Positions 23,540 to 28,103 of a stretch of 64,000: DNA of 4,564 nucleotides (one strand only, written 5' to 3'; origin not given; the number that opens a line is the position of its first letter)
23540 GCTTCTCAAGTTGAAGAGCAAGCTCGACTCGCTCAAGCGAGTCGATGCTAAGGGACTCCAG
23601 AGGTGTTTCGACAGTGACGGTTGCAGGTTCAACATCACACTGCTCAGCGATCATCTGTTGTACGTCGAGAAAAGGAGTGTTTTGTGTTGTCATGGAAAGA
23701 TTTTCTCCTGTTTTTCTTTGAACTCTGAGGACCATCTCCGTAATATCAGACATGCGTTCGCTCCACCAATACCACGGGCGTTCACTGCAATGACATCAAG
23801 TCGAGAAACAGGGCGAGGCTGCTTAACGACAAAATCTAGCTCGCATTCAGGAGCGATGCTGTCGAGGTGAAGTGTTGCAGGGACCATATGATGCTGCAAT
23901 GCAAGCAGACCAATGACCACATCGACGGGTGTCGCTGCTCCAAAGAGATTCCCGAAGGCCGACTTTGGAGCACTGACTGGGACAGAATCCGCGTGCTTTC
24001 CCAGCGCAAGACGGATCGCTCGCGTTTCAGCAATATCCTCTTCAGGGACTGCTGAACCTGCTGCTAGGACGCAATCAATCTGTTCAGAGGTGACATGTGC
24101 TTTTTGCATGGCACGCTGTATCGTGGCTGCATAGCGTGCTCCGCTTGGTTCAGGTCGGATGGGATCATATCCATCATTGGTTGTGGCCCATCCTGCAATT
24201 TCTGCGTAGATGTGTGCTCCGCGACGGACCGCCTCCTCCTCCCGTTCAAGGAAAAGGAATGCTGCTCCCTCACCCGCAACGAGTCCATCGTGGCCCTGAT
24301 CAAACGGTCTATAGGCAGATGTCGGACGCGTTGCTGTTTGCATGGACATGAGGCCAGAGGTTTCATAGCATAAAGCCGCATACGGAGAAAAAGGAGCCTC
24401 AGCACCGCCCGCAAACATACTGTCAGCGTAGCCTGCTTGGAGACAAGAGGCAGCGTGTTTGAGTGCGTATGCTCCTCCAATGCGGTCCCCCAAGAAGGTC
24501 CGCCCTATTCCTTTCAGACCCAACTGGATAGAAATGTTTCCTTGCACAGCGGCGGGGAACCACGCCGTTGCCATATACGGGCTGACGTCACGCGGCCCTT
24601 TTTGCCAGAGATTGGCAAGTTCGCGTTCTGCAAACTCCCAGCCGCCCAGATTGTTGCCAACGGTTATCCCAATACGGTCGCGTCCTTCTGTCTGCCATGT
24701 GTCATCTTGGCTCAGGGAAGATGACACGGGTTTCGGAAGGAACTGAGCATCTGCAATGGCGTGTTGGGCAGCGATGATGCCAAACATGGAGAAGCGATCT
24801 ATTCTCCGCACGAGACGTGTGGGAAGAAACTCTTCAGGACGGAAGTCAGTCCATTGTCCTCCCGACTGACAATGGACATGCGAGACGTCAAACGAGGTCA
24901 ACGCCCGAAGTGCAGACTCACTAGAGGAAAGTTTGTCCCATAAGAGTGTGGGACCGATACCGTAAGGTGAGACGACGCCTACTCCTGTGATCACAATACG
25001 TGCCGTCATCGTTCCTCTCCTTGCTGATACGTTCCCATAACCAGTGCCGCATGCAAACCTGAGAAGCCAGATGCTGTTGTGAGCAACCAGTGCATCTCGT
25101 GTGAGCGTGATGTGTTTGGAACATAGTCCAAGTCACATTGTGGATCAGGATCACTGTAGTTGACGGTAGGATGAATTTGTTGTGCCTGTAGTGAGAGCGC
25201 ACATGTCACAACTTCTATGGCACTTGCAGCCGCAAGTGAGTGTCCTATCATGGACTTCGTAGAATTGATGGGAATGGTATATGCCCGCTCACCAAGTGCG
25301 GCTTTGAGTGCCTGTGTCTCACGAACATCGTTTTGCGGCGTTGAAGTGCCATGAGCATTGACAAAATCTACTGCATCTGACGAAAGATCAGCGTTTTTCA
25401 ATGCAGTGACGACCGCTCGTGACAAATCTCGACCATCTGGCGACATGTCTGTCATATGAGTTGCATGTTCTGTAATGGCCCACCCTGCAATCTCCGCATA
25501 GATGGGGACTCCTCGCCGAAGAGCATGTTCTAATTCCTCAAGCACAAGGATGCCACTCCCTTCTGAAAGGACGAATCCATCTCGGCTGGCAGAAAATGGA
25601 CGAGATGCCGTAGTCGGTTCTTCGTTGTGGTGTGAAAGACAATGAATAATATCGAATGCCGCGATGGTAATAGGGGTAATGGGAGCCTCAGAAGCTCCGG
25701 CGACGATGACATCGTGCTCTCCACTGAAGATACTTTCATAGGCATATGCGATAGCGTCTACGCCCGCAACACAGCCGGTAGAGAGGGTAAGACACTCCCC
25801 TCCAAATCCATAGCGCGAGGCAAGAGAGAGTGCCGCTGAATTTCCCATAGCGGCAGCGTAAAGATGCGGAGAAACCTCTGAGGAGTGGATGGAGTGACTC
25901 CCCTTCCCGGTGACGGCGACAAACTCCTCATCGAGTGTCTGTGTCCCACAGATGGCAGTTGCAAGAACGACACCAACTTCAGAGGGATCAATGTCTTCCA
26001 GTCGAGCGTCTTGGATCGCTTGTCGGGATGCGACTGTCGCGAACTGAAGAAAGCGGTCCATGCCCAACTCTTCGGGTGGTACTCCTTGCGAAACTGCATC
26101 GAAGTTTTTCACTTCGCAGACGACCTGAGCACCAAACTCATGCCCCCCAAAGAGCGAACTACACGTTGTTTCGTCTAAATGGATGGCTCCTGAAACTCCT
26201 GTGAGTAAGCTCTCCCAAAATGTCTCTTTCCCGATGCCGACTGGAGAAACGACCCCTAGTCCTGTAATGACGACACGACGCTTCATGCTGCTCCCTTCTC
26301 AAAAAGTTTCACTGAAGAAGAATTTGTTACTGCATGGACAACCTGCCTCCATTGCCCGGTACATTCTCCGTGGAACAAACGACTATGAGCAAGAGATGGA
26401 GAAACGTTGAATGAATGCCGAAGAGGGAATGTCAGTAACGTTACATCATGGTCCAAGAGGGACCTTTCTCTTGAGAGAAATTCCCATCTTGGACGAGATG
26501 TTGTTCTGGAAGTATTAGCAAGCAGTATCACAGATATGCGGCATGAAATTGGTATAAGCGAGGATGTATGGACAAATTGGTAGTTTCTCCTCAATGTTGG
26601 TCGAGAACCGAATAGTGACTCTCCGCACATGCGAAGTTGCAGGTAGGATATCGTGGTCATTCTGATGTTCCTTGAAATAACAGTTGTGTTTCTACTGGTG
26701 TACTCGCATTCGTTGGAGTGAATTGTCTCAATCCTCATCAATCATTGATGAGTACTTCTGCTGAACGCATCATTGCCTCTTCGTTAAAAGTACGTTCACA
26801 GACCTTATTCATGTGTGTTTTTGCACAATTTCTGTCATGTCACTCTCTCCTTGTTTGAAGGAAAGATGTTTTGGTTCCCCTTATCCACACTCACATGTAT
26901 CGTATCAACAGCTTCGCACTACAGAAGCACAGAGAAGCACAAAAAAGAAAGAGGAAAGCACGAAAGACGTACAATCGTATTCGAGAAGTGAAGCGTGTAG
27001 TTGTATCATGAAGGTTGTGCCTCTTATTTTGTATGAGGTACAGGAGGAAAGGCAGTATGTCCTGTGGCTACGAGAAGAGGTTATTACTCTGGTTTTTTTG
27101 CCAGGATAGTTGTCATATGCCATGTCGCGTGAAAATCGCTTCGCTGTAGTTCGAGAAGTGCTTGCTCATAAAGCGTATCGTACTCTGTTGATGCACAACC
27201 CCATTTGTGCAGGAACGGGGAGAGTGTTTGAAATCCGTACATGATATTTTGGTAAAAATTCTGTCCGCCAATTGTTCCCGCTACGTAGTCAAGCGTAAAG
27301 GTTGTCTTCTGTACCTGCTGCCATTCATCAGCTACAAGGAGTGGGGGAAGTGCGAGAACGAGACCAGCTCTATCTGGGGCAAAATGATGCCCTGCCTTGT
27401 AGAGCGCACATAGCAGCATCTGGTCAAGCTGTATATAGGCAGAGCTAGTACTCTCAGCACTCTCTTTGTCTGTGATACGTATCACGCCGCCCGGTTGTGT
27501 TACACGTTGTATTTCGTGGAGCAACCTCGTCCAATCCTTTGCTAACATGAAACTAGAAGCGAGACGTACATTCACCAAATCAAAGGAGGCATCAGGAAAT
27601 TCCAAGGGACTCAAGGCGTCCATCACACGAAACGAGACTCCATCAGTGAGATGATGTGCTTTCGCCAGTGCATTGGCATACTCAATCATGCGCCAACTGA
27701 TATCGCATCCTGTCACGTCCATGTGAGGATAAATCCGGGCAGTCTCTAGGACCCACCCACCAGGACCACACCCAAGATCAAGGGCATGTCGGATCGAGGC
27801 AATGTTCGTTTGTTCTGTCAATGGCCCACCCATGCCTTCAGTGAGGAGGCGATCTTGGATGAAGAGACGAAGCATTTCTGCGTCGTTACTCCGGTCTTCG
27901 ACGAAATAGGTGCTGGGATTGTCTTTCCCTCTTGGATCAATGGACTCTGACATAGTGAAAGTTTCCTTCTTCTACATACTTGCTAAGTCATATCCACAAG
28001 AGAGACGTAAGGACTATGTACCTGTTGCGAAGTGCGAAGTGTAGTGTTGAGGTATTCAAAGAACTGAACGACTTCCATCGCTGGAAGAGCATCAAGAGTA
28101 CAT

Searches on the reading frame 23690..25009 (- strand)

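Call 42: search_protein_families(library=pfam, proteins=[window:23690-25009:-], max_evalue=0.001)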
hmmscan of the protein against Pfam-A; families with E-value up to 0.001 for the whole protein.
window:23690-25009:- (439 aa): 3 families
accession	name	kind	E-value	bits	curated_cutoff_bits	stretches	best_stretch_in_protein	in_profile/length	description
PF00109.32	ketoacyl-synt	-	1.2e-30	107.5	20.8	1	4-260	3-252/252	Beta-ketoacyl synthase, N-terminal domain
PF02801.28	Ketoacyl-synt_C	-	1.1e-25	90.4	20.8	1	268-382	1-118/119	Beta-ketoacyl synthase, C-terminal domain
PF16197.11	KAsynt_C_assoc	-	0.00081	20.2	33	0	394-434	15-54/111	Ketoacyl-synthetase C-terminal extension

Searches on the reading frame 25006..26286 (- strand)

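Call 42: search_protein_families(library=pfam, proteins=[window:25006-26286:-], max_evalue=0.001)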
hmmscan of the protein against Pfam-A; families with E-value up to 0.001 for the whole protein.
window:25006-26286:- (426 aa): 2 families
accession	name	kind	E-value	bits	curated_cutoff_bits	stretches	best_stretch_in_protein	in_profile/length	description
PF00109.32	ketoacyl-synt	-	1.5e-43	149.6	20.8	1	3-255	2-252/252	Beta-ketoacyl synthase, N-terminal domain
PF02801.28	Ketoacyl-synt_C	-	1.8e-34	118.7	20.8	1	263-377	1-118/119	Beta-ketoacyl synthase, C-terminal domain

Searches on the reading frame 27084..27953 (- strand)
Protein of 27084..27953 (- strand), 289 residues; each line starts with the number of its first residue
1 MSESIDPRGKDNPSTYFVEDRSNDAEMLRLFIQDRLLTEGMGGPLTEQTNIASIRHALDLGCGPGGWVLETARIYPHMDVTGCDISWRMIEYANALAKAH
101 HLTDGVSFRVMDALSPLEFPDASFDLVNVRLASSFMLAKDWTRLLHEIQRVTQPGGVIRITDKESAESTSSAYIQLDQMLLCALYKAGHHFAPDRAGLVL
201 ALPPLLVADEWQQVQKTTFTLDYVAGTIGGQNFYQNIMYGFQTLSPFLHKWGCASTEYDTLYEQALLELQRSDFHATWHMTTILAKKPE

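Call 42: search_protein_families(library=pfam, proteins=[window:27084-27953:-], max_evalue=0.001)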
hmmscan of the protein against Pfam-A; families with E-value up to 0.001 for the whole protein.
window:27084-27953:- (289 aa): 10 families
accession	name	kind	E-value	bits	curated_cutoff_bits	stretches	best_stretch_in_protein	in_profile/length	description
PF13649.12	Methyltransf_25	-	6.2e-21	75.3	27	1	58-156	2-97/97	Methyltransferase domain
PF08241.18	Methyltransf_11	-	3.7e-19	69.6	21.2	1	58-158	1-93/95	Methyltransferase domain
PF13847.12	Methyltransf_31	-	5.7e-19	68.7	27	1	56-165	6-114/145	Methyltransferase domain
PF08242.18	Methyltransf_12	-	2.6e-11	44.6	30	1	58-158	1-98/98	Methyltransferase domain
PF01209.24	Ubie_methyltran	-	5.4e-09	36.2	20.1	1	55-176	49-169/233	ubiE/COQ5 methyltransferase family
PF05175.20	MTS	-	2.5e-07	30.9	23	1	54-127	32-102/170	Methyltransferase small domain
PF13489.12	Methyltransf_23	-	7.9e-07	29.4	27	1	57-165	26-121/164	Methyltransferase domain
PF02390.23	Methyltransf_4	-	2.8e-05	24.1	24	1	57-129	5-78/173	Putative methyltransferase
PF20922.3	Anamorsin_N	-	0.00017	21.8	27.1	1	89-184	17-111/163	Anamorsin, N-terminal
PF00891.24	Methyltransf_2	-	0.00094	19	22.3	0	45-161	54-165/210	O-methyltransferase domain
